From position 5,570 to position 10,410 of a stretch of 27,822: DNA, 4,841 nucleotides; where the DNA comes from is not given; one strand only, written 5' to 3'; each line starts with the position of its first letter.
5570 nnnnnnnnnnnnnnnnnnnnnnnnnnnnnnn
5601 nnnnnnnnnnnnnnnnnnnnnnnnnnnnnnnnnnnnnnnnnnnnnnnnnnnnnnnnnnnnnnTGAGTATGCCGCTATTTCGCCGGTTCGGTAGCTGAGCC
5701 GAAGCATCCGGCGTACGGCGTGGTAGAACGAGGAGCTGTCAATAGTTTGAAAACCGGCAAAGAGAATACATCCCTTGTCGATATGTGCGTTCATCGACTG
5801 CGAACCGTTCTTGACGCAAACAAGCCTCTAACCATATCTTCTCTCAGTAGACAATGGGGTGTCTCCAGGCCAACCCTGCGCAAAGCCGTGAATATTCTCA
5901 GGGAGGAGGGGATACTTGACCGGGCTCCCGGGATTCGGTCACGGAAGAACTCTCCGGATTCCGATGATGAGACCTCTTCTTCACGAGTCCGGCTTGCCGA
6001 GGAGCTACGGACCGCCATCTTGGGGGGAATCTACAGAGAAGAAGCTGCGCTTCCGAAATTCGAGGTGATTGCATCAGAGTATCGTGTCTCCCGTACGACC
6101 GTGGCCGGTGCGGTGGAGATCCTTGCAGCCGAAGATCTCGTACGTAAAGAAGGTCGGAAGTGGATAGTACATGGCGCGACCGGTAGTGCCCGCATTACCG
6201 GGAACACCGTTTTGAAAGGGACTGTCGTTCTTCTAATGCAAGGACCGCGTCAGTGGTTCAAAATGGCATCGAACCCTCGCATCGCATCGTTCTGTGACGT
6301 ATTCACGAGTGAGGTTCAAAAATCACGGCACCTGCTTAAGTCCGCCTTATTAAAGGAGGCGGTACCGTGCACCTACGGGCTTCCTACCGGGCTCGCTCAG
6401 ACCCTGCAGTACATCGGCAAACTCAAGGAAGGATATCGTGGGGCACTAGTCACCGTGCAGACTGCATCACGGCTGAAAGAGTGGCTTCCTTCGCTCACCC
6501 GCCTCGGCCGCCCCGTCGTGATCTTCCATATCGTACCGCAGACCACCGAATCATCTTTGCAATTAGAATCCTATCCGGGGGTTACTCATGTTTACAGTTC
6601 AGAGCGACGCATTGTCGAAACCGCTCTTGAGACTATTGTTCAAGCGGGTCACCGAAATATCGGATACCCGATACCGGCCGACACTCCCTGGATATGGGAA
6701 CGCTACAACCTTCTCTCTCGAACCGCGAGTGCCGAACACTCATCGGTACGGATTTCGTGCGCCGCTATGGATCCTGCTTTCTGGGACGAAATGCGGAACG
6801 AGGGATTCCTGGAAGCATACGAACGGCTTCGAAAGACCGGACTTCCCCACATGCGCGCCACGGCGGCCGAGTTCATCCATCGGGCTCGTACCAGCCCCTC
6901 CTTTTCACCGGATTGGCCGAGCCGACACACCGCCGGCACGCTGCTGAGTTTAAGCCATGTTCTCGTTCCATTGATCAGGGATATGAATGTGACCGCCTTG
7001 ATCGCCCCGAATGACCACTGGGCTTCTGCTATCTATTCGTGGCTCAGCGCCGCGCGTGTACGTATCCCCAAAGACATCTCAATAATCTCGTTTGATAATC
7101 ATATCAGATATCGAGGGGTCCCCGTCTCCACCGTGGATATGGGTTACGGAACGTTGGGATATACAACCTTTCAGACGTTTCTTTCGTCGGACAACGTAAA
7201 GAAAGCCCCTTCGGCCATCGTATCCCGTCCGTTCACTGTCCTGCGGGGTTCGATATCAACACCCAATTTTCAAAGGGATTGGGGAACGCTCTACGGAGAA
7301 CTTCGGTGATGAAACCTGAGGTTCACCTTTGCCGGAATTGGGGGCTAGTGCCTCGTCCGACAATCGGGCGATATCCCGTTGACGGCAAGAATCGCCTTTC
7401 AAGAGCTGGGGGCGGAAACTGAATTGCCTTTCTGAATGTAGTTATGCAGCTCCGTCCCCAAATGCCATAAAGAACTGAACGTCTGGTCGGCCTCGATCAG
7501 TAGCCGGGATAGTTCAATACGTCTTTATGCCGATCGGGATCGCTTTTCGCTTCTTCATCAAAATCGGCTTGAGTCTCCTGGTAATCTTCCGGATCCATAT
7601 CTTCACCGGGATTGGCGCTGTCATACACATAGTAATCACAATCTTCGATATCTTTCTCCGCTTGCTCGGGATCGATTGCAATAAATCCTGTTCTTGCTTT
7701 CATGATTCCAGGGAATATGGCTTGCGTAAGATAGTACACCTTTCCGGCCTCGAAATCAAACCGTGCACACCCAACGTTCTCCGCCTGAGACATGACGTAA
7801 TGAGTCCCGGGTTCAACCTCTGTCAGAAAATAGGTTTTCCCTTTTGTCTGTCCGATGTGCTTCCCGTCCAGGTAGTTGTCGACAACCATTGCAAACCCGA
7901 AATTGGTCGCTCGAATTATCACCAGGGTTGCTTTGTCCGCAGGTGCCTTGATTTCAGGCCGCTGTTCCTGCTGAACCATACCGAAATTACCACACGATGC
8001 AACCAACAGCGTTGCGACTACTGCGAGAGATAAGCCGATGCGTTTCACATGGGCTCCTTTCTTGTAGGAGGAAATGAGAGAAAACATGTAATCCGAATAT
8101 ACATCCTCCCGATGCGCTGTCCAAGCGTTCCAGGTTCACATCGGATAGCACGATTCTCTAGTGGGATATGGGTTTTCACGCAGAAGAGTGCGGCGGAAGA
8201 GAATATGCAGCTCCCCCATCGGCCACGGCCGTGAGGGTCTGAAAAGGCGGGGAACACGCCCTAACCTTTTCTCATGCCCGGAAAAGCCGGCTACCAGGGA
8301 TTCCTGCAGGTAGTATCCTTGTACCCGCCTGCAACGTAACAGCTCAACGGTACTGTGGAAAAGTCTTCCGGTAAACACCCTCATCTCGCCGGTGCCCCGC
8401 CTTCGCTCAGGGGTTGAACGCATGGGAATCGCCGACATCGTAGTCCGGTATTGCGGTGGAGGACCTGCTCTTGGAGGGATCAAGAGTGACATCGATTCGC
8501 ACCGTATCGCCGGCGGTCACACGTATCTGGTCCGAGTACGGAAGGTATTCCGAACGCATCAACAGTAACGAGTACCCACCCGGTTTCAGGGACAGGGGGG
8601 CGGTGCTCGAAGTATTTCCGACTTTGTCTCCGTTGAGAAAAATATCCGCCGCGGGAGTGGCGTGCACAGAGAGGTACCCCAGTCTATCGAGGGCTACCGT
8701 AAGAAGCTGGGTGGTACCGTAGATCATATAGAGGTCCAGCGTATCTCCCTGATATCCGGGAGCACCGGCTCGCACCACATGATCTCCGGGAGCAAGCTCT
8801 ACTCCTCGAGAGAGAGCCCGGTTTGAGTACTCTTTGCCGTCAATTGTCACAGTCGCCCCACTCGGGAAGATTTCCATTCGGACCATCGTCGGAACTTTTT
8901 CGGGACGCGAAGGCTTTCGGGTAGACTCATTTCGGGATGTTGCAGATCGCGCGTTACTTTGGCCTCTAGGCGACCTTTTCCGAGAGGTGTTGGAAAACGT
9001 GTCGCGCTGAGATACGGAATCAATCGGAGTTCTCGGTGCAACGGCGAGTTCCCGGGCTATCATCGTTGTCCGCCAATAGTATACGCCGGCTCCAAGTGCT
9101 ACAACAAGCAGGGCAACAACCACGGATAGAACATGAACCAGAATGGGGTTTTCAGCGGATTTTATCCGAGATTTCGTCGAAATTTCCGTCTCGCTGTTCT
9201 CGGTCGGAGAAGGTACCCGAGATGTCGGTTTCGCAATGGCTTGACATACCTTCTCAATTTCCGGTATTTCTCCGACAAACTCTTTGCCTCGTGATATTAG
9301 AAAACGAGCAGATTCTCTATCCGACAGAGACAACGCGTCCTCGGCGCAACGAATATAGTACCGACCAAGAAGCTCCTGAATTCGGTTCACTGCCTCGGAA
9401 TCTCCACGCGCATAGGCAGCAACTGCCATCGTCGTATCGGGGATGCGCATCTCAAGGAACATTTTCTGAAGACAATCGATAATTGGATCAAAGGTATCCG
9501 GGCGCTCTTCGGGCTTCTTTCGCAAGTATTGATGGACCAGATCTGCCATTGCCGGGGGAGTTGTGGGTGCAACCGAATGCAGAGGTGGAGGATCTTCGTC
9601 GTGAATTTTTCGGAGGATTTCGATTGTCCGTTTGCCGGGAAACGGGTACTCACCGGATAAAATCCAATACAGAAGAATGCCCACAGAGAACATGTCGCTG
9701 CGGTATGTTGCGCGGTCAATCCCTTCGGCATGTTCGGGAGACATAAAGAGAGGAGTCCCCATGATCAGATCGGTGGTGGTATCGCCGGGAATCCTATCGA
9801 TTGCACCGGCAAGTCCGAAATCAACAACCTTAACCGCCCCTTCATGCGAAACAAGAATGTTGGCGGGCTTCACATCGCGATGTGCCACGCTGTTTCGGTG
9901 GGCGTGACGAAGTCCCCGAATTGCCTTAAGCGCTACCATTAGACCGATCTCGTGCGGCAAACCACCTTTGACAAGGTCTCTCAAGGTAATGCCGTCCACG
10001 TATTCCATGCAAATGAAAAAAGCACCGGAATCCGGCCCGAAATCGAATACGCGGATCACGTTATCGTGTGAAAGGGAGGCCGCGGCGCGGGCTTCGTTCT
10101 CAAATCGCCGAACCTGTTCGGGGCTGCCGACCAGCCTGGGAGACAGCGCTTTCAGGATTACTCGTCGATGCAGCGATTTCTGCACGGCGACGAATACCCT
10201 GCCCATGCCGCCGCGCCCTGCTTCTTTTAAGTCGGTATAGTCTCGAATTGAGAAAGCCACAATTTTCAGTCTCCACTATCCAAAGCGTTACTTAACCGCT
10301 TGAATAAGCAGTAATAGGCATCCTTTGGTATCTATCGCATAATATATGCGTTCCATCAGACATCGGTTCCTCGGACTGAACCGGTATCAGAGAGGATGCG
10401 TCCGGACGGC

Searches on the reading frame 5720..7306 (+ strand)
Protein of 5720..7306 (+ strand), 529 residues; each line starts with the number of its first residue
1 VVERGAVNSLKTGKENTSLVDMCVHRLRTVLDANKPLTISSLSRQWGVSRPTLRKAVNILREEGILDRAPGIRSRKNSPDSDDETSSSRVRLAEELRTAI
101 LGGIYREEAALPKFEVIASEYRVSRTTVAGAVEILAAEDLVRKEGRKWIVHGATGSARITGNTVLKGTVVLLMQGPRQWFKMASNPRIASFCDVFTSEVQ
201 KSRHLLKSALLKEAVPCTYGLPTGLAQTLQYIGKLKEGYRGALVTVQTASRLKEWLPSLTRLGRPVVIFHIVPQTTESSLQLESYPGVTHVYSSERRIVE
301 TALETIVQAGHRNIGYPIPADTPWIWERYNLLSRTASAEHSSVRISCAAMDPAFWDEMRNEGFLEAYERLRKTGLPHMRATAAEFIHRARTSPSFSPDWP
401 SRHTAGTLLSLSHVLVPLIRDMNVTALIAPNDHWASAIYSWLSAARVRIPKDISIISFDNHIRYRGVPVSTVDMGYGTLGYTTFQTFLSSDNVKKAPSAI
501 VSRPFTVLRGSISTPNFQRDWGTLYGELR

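Call 16: search_protein_families(library=pfam, proteins=[window:5720-7306:+], max_evalue=0.01)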
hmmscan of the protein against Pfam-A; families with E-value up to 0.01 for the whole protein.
window:5720-7306:+ (529 aa): 17 families
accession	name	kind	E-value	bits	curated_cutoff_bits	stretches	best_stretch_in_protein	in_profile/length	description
PF00392.27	GntR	-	1.4e-18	66.7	27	2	91-146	4-59/64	Bacterial regulatory proteins, gntR family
PF13377.12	Peripla_BP_3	-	2.8e-14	54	26.5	1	420-511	70-166/167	Periplasmic binding protein-like domain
PF08279.18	HTH_11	-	1e-06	28.9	25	1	29-65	8-44/55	HTH domain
PF12802.13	MarR_2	-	2.2e-06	28.1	27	1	31-70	14-54/61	MarR family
PF13518.12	HTH_28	-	9.7e-05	22.8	25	0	25-67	1-46/52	Helix-turn-helix domain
PF13545.12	HTH_Crp_2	-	0.00015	22.1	27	0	34-69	20-56/70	Crp-like helix-turn-helix domain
PF01047.28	MarR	-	0.00051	20.3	24.6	0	31-70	12-51/59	MarR family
PF25213.1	HVO_A0261_N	-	0.00061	20.1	35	0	33-70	21-58/86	HVO_A0261 N-terminal domain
PF13730.12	HTH_36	-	0.0011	19.1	25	0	38-66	27-55/55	Helix-turn-helix domain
PF01978.25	TrmB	-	0.0013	19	25.6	0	31-71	18-57/68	Sugar-specific transcriptional regulator TrmB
PF14502.12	HTH_41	-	0.0015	18.4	25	0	38-65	8-35/48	Helix-turn-helix domain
PF13551.12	HTH_29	-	0.0017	18.9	28.1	0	28-76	3-55/64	Winged helix-turn helix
PF02082.26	Rrf2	-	0.0022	18.6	30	0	32-71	19-58/132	Iron-dependent Transcriptional regulator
PF09339.16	HTH_IclR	-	0.0056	16.9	22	0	27-68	9-50/52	IclR helix-turn-helix domain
PF13412.12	HTH_24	-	0.008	16.2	21.9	0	31-66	12-47/48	Winged helix-turn-helix DNA-binding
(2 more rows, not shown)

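Call 17: search_protein_families(library=phrogs, proteins=[window:5720-7306:+], max_evalue=0.001)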
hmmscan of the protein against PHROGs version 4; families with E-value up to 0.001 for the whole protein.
window:5720-7306:+ (529 aa): 4 families
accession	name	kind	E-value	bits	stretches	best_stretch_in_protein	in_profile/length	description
phrog_10724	-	unknown function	2.2e-16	61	2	90-155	10-76/253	-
phrog_9285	-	unknown function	4.1e-07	30.2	0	90-152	30-93/466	-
phrog_11145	-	DNA, RNA and nucleotide metabolism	0.00036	20.9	1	421-488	240-309/343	DNA binding protein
phrog_2440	-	transcription regulation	0.00085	20.2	0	31-69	37-78/126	transcriptional regulator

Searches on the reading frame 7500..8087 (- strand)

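Call 16: search_protein_families(library=pfam, proteins=[window:7500-8087:-], max_evalue=0.01)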
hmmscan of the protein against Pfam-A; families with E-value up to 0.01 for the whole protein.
window:7500-8087:- (196 aa): 2 families
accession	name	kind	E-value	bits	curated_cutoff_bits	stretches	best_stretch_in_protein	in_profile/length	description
PF11008.14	DUF2846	-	1.1e-10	41.9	34.3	1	50-127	2-83/92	Protein of unknown function (DUF2846)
PF16249.12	DUF4906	-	0.0037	17.8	27.7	0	36-72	17-52/73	Domain of unknown function (DUF4906)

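Call 17: search_protein_families(library=phrogs, proteins=[window:7500-8087:-], max_evalue=0.001)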
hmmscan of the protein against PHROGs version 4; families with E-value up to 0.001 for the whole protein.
window:7500-8087:- (196 aa): 0 families

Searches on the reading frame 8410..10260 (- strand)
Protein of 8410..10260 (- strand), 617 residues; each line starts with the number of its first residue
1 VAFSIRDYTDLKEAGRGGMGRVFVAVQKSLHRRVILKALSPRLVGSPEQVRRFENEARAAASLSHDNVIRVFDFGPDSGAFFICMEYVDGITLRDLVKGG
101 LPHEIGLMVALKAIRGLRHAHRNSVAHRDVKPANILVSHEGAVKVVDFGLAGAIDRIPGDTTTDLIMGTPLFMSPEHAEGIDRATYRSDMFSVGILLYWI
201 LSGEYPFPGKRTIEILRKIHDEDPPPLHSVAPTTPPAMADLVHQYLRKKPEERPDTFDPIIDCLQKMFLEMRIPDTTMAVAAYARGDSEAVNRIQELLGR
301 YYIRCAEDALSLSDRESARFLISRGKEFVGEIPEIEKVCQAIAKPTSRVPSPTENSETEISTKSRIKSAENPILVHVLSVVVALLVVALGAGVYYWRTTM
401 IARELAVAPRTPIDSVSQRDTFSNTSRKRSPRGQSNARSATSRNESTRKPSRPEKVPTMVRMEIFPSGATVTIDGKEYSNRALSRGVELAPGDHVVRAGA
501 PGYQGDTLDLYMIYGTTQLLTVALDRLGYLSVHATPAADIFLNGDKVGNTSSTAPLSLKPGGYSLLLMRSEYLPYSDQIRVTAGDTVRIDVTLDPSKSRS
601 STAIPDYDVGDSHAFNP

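Call 16: search_protein_families(library=pfam, proteins=[window:8410-10260:-], max_evalue=0.01)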
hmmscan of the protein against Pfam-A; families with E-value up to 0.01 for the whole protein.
window:8410-10260:- (617 aa): 6 families
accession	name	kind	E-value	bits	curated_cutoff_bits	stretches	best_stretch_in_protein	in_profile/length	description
PF00069.31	Pkinase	-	1.7e-44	152.6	31.7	1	8-255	1-253/263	Protein kinase domain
PF07714.23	PK_Tyr_Ser-Thr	-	6.1e-28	98.3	23.1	1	12-260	5-254/258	Protein tyrosine and serine/threonine kinase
PF08308.17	PEGA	-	1.4e-12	47.8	20.8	1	530-596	4-70/71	PEGA domain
PF01636.29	APH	-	1.5e-06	28.6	23.2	1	120-156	165-202/239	Phosphotransferase enzyme family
PF03109.22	ABC1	-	9.7e-06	25.3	22.9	1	82-158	144-221/244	ABC1 atypical kinase-like domain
PF13620.12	CarboxypepD_reg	-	0.00014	22.6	32.3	0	557-593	44-81/82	Carboxypeptidase regulatory-like domain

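Call 17: search_protein_families(library=phrogs, proteins=[window:8410-10260:-], max_evalue=0.001)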
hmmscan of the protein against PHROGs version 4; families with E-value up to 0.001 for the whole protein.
window:8410-10260:- (617 aa): 3 families
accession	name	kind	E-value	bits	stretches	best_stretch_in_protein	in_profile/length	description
phrog_2361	-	other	1.7e-55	189.6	1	4-280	11-282/415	serine-threonine kinase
phrog_4972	-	unknown function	5.9e-13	49.5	1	9-201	128-315/501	-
phrog_14300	-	unknown function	3.2e-09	37.7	1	9-167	128-280/290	-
